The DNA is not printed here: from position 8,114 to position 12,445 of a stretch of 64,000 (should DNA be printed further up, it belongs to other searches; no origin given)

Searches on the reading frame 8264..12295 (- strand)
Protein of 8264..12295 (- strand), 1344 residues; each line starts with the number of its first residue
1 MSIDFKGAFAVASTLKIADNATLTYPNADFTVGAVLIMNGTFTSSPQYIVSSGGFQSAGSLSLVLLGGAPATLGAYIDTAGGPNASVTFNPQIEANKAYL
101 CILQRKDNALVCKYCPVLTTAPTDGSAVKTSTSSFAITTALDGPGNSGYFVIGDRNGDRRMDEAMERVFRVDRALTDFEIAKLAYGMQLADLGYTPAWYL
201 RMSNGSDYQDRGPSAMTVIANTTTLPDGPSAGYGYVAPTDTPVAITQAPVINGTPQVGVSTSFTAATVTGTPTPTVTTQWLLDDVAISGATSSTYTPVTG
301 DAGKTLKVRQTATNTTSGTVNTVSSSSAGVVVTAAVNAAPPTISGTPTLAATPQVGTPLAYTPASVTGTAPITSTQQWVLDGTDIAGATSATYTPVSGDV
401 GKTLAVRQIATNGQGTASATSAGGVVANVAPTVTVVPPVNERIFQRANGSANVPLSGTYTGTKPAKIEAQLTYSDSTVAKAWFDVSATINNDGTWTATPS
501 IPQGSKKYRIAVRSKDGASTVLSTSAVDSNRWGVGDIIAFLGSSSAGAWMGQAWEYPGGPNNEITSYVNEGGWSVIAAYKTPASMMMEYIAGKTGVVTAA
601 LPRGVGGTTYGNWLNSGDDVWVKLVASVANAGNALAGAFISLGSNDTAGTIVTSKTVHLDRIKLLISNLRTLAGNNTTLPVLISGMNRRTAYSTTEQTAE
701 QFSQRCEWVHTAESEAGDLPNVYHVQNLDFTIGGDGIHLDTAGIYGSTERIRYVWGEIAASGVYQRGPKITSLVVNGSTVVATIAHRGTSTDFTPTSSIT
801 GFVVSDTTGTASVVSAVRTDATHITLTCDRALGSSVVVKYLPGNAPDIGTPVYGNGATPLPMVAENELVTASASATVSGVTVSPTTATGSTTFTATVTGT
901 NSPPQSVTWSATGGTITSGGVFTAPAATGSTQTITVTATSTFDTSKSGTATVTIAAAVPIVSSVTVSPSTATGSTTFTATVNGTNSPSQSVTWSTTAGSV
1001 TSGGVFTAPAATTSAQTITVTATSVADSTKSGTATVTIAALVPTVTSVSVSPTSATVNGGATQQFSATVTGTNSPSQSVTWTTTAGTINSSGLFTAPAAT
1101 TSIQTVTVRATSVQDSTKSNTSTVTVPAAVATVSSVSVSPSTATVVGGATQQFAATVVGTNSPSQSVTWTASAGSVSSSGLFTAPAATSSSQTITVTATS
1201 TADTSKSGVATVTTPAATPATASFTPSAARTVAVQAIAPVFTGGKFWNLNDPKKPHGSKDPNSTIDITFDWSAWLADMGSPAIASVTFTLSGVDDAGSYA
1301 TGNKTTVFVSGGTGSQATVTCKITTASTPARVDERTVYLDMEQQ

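Call 17: search_protein_families(library=phrogs, proteins=[window:8264-12295:-], max_evalue=0.00001)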
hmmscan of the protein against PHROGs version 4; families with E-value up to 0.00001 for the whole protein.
window:8264-12295:- (1344 aa): 2 families
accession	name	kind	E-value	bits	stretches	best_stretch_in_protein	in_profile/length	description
phrog_1407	-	tail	4.1e-13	50.5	2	238-331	161-256/258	major tail protein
phrog_215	-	head and packaging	3.2e-11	44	1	961-1131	223-396/491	structural protein with Ig domain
